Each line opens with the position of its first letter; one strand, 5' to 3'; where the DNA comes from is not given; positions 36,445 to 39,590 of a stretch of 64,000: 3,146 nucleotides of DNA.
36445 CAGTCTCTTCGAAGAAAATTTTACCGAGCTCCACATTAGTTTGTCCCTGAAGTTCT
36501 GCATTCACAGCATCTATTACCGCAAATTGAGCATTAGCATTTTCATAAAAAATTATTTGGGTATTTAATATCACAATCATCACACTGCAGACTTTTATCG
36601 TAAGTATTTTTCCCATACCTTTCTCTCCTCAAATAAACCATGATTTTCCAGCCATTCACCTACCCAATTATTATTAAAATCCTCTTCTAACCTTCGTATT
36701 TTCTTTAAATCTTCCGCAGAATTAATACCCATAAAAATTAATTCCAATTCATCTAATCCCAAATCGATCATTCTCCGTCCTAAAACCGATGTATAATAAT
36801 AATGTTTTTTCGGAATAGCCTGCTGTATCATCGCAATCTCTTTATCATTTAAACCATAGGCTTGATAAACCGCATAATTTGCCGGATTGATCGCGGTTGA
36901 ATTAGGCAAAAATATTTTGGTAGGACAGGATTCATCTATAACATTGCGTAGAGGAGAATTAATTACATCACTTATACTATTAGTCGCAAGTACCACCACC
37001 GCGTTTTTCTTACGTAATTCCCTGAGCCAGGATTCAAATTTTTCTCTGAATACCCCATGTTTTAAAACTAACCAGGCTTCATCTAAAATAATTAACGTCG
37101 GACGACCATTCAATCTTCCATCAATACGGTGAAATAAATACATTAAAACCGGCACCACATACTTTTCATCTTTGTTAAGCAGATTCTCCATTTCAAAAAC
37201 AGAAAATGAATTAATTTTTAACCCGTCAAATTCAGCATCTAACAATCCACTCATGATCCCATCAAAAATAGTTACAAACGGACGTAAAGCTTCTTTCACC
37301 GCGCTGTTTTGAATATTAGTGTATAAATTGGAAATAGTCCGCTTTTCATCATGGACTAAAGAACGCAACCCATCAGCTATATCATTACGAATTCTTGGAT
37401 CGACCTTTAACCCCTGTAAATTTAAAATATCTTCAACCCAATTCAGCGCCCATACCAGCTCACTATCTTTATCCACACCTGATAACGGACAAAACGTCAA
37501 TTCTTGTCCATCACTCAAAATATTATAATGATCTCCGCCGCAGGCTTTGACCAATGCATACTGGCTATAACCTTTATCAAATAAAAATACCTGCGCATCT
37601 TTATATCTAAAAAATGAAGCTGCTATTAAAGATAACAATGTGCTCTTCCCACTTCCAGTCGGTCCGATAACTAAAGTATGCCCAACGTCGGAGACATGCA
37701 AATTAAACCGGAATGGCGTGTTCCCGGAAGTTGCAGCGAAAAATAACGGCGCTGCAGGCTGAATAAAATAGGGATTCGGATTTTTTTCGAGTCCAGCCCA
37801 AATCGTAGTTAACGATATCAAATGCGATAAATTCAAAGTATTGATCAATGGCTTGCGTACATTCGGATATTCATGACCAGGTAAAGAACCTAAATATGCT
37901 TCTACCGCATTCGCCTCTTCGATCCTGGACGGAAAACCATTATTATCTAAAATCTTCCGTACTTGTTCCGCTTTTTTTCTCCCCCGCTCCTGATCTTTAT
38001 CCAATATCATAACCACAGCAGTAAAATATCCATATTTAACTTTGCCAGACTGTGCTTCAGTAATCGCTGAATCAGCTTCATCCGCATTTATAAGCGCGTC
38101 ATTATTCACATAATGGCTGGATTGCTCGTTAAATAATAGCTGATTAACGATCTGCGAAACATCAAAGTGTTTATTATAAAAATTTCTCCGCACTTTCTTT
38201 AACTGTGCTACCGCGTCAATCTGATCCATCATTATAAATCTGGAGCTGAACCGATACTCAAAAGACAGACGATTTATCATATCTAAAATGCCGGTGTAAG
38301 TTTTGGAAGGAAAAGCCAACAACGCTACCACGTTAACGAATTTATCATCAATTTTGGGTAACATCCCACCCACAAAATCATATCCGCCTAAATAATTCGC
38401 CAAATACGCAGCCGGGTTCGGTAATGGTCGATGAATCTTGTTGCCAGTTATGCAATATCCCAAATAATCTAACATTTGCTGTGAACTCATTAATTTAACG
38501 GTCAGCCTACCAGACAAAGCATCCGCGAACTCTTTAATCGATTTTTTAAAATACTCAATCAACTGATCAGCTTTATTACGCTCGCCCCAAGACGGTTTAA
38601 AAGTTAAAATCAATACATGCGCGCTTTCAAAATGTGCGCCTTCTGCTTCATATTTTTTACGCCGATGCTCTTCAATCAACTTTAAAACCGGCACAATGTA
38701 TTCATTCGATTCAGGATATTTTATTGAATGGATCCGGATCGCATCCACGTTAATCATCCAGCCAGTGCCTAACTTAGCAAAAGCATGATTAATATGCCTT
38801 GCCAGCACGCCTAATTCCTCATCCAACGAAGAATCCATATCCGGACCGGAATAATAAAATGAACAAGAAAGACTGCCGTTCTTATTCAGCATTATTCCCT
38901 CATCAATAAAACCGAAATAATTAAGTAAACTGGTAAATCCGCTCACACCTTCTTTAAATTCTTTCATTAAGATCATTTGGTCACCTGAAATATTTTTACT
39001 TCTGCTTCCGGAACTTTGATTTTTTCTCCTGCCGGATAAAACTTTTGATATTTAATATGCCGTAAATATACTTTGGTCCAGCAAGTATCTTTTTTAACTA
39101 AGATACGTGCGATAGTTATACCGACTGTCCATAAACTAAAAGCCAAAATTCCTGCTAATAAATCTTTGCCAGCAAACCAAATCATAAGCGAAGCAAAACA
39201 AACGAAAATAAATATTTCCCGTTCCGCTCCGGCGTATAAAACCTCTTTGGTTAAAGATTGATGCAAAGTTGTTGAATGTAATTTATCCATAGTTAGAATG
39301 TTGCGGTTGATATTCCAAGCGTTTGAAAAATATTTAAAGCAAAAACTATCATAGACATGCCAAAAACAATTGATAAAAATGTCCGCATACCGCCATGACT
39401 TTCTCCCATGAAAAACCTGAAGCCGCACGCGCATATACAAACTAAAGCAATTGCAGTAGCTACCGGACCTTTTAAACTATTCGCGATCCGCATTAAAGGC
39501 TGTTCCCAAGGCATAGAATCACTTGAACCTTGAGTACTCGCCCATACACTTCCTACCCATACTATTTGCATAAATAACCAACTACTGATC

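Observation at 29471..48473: One uninterrupted gene array fuses a type IV filament (T2SS/T4P-like) machine to a complete Trb/VirB type IV secretion system, with no coupling protein or relaxase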

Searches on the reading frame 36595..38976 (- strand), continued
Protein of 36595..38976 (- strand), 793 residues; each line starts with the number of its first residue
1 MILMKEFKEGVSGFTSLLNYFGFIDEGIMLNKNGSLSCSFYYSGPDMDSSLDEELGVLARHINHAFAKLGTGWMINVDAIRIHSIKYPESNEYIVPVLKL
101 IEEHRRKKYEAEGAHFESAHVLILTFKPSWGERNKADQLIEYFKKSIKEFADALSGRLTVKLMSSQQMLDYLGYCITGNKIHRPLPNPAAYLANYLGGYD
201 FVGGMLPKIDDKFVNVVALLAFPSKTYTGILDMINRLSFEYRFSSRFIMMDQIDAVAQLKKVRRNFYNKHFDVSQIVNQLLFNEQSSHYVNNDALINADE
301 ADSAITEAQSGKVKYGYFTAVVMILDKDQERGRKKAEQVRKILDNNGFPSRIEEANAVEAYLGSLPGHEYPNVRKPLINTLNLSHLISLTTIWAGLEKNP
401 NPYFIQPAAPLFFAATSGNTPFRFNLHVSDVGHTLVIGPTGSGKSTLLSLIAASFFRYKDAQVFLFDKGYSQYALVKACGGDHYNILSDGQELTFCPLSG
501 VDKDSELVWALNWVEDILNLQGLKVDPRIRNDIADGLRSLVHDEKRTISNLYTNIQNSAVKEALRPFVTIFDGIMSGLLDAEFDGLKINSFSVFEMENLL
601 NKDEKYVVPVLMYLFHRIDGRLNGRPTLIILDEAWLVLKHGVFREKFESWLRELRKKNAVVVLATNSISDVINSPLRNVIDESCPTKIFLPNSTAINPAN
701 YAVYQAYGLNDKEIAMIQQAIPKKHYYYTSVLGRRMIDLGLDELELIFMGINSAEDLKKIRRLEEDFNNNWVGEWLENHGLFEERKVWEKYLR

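Call 24: find_encoding_contigs(protein=P0022, flank=10000, max_places=2)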
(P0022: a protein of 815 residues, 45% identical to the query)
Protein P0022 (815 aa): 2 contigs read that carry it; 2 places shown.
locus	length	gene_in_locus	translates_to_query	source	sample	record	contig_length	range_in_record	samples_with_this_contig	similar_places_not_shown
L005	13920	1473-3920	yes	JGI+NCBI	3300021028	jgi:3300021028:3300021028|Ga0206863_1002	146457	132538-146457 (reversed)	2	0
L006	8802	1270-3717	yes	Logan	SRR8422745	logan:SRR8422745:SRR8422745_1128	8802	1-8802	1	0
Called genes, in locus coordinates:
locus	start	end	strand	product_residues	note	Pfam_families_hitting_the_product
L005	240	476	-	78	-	-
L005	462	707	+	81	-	-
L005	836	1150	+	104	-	PF04956:TrbC (weak)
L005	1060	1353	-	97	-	-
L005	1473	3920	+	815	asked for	PF27097:VirB4_TrbE_N, PF03135:CagE_TrbE_VirB (weak), PF19044:P-loop_TraG (weak)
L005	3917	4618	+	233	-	-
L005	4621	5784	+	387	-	PF04610:TrbL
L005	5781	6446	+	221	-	PF04335:VirB8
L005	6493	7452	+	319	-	PF03524:CagX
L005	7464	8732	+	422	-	PF03743:TrbI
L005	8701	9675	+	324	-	PF00437:T2SSE, PF27713:UCP018868 (weak)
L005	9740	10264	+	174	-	PF09351:DUF1993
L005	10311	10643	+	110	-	-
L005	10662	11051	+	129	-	-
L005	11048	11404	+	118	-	-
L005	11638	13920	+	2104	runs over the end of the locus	PF05394:AvrB_AvrC (faint)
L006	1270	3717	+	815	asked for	PF27097:VirB4_TrbE_N, PF03135:CagE_TrbE_VirB (weak), PF19044:P-loop_TraG (weak)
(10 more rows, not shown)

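Call 36: find_related_loci(query=A1, collection=metagenome_contigs, flank=10000)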
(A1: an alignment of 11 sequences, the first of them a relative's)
Query A1 (793 aa) in metagenome_contigs; peptide patterns used: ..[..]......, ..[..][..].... (x = any residue, [..] = any of these).
600 stretches matched a pattern (row limit reached: there are more); 472 encode a relative of the query (tblastn E <= 1e-3); the best 80 are kept; 80 distinct loci.
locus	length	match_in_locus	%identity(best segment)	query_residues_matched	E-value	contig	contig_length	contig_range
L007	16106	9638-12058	53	1-791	0e+0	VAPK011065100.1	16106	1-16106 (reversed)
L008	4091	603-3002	49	1-788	0e+0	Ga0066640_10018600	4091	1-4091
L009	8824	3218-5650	44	1-788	0e+0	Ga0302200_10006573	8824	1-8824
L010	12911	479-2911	44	1-788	0e+0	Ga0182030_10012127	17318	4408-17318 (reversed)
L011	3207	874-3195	46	1-754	0e+0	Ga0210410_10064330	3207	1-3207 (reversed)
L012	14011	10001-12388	44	3-781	0e+0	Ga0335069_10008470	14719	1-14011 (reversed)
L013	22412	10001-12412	43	2-792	0e+0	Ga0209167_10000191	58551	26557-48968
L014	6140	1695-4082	44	3-781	0e+0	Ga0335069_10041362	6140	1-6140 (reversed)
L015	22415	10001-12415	43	2-789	0e+0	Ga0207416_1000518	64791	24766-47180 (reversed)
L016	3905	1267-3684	43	2-790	0e+0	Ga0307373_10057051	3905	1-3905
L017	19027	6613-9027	43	2-789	0e+0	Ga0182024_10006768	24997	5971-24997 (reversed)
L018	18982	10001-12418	43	2-790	0e+0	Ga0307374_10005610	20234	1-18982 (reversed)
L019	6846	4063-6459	43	2-783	0e+0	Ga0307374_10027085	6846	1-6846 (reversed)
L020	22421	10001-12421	42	2-790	0e+0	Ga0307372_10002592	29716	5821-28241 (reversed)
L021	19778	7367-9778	43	2-792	0e+0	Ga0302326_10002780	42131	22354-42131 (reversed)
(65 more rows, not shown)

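Call 39: search_protein_families(library=pfam, proteins=[L007:186-1823:+, L007:1887-2366:+, L007:2536-4668:+, L007:4662-6425:+, L007:6518-7591:+, L007:7737-8180:+, L001:9393-9680:+, L001:19733-21241:+, L002:8690-9331:+, L007:8191-8712:-], max_evalue=0.01)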
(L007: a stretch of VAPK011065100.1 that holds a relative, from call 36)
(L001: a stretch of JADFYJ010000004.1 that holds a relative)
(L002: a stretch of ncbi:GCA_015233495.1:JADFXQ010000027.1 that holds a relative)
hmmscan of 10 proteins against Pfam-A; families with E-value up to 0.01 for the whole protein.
L007:186-1823:+ (545 aa): 2 families
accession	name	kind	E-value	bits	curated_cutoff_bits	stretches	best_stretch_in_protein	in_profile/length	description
PF22679.2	T1R_D3-like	-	1.5e-10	42.2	27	1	149-209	83-146/158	Type I restriction enzyme subunit R domain 3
PF11932.13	DUF3450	-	0.0066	16.2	32.6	1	263-349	9-98/241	Protein of unknown function (DUF3450)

L007:1887-2366:+ (159 aa): 0 families

L007:2536-4668:+ (710 aa): 8 families
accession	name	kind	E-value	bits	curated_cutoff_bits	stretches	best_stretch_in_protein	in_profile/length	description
PF13175.12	AAA_15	-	1e-28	101.5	32.1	1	1-389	1-373/374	AAA ATPase domain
PF20469.4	OLD-like_TOPRIM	-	6.9e-18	65.4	23.2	1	437-504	1-67/67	Overcoming lysogenization defect protein-like, TOPRIM domain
PF13304.12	AAA_21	-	5.3e-14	53.4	27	2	351-389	261-302/304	AAA domain, putative AbiEii toxin, Type IV TA system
PF02463.25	SMC_N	-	6e-14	52.4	40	1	2-391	1-203/220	RecF/RecN/SMC N terminal domain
PF13476.12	AAA_23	-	1.3e-10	42.7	27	1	5-260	1-186/201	AAA domain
PF11398.14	DUF2813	-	4.1e-08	33.4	21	1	1-91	1-91/372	Protein of unknown function (DUF2813)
PF00005.33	ABC_tran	-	0.00024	22.2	25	1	15-49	2-37/137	ABC transporter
PF13555.12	AAA_29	-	0.0016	18.5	27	1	4-47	2-46/61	P-loop containing region of AAA domain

L007:4662-6425:+ (587 aa): 9 families
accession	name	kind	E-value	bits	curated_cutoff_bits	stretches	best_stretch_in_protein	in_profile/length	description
PF00580.27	UvrD-helicase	-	1.9e-48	165.9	23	1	5-247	1-265/271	UvrD/REP helicase N-terminal domain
PF13245.12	AAA_19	-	4.3e-21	75.9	25.1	1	9-236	4-132/134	AAA domain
PF13361.12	UvrD_C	-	4.2e-14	53.2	25.6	2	495-555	283-346/350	UvrD-like helicase C-terminal domain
PF13086.12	AAA_11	-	2.6e-08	34.4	27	0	8-72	8-76/257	AAA domain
PF01443.25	Viral_helicase1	-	2.4e-05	24.7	21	0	482-555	164-227/228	Viral superfamily 1 RNA helicase core domain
PF13604.12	AAA_30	-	4.2e-05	23.8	27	0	5-87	2-77/191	AAA domain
PF13538.12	UvrD_C_2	-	7.5e-05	23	27.4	1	499-555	2-52/52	UvrD-like helicase C-terminal domain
PF00270.35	DEAD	-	0.0014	18.8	26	0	7-72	5-69/167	DEAD/DEAH box helicase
PF14413.11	Thg1C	-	0.0068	17.1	26.3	0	118-172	16-67/116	Thg1 C terminal domain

L007:6518-7591:+ (357 aa): 2 families
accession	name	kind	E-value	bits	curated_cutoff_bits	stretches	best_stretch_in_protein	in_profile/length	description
PF22016.2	DUF6933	-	5.7e-30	104.7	27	1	3-163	1-155/157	Domain of unknown function (DUF6933)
PF07929.16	PRiA4_ORF3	-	2.5e-14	53.8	26.6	1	218-349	8-129/173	Plasmid pRiA4b ORF-3-like protein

L007:7737-8180:+ (147 aa): 1 family
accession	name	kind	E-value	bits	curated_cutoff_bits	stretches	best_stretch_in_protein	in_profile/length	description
PF00072.30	Response_reg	-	2e-20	73.5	30.2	1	28-138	2-110/111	Response regulator receiver domain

L001:9393-9680:+ (95 aa): 1 family
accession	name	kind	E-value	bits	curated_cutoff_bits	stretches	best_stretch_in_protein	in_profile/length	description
PF10543.14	ORF6N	-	2.8e-20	72.8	27.8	1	22-81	2-61/86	ORF6N domain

L001:19733-21241:+ (502 aa): 1 family
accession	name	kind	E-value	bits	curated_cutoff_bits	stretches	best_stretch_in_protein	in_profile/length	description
PF00909.26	Ammonium_transp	-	2.3e-117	392.6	23.2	1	95-496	1-399/399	Ammonium Transporter Family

L002:8690-9331:+ (213 aa): 1 family
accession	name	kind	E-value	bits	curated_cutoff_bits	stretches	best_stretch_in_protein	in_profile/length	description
PF07484.17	Collar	-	1.6e-22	79.7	24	1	56-114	1-57/57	Phage Tail Collar Domain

L007:8191-8712:- (173 aa): 3 families
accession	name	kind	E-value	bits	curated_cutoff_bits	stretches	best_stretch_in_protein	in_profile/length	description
PF01381.28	HTH_3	-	2.2e-06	28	23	1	28-71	10-52/55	Helix-turn-helix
PF12844.13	HTH_19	-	4.6e-06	26.9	30.2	1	28-79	13-63/64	Helix-turn-helix domain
PF13443.12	HTH_26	-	0.00041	21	22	1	29-75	12-58/63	Cro/C1-type HTH DNA-binding domain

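Call 45: search_dna_similar(query=window:36595-38976:-, collection=plasmids, mode=protein, max_rows=15)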
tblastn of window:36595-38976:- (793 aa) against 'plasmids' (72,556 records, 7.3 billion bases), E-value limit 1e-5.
The search stops at 5000 records and this limit was reached: more records match than are counted here, and every count below describes the 5000 best-scoring records only.
Records with a match: at least 5000; places in all: 5413; records where one place covers at least 80% of the query: 2491.
Best place of each record, by identity: <60% 5000.
By first word of the organism name: Escherichia 1014; Klebsiella 570; Rhizobium 310; Agrobacterium 304; Salmonella 286; Campylobacter 280; Enterobacter 159; Sinorhizobium 151; Xanthomonas 149; uncultured 137; and 214 more.
By predicted mobility (MOB-suite, as given by PLSDB): conjugative 3926; non-mobilizable 677; mobilizable 397.
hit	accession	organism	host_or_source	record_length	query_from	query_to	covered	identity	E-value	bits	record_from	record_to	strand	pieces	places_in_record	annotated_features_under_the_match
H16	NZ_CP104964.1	Devosia neptuniae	Vicia costata,cell culture,root nodule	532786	1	782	99%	42.0%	0e+0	662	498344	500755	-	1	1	conjugal transfer protein TrbE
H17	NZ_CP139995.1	Comamonas testosteroni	-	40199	6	788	99%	41.9%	0e+0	647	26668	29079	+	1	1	hypothetical protein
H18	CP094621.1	Bradyrhizobium sp. ISRA435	Arachis hypogaea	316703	1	793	99%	41.5%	7e-174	638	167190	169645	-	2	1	trbJ: P-type conjugative transfer protein TrbJ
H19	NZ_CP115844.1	Agrobacterium tumefaciens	willow,cell culture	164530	1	781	98%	41.7%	0e+0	674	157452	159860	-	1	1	conjugal transfer protein TrbE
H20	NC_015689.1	Afipia carboxidovorans OM5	-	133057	1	781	98%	41.6%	0e+0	664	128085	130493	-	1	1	conjugal transfer protein TrbE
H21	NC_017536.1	Afipia carboxidovorans OM4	-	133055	1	781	98%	41.6%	0e+0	664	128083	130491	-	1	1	conjugal transfer protein TrbE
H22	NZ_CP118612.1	Ensifer adhaerens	Pure isolate,Rhizosphere of Cyperus ...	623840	1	781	98%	41.6%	0e+0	645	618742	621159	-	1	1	conjugal transfer protein TrbE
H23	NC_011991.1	Allorhizobium ampelinum S4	Vitis vinifera cv. 'Izsaki Sarfeher'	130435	1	781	98%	41.6%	0e+0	674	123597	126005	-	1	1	conjugal transfer protein TrbE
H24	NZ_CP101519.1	Ensifer adhaerens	cell cuture,rhizosphere soil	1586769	1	781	98%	41.5%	0e+0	656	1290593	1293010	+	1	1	none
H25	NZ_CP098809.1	Ensifer adhaerens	whole organism,soil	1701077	1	781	98%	41.5%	0e+0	655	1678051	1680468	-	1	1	none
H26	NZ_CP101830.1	Pelagibacterium sp. H642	soil,desert land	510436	1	787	99%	41.1%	0e+0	658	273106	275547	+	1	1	conjugal transfer protein TrbE | trbJ: P-type conjugative transfer protein TrbJ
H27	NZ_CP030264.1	Ensifer adhaerens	Zea mays,whole organism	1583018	1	781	98%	41.4%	0e+0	668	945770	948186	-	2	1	none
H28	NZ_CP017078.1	Novosphingobium resinovorum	single cell,soil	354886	1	781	98%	41.3%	0e+0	642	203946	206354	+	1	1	conjugal transfer protein TrbE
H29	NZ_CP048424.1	Rhizobium daejeonense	Cell,soil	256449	1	780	98%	41.4%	0e+0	640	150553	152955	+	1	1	conjugal transfer protein TrbE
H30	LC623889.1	uncultured bacterium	-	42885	4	781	98%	41.4%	0e+0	640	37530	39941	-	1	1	VirB4 family type IV secretion/conjugal transfer ATPase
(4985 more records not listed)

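Call 93: search_protein_families(library=pfam, proteins=[L001:8205-8954:+, L001:19176-19613:+], max_evalue=1)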
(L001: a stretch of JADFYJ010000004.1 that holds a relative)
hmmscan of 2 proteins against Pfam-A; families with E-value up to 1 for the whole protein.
L001:8205-8954:+ (249 aa): 2 families
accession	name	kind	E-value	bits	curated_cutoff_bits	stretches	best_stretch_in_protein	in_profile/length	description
PF07963.17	N_methyl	-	0.0017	18.3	21.2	1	8-31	3-26/27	Prokaryotic N-terminal methylation motif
PF22432.2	PA2794-like_C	-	0.016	15.7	27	1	149-202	1-53/102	PA2794-like, C-terminal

L001:19176-19613:+ (145 aa): 0 families

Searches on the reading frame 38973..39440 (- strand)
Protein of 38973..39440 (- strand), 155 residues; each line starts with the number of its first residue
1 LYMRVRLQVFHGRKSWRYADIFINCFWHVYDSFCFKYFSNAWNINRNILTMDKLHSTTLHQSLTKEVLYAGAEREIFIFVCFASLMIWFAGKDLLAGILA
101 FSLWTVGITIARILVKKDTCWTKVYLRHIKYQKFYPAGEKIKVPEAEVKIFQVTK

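Call 4: search_protein_families(library=pfam, proteins=[window:38973-39440:-], max_evalue=0.01)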
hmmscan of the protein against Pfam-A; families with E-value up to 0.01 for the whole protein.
window:38973-39440:- (155 aa): 1 family
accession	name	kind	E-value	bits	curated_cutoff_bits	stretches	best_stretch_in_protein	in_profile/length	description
PF05101.18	VirB3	-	4.8e-07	30.4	23.9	1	56-125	2-67/84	Type IV secretory pathway, VirB3-like protein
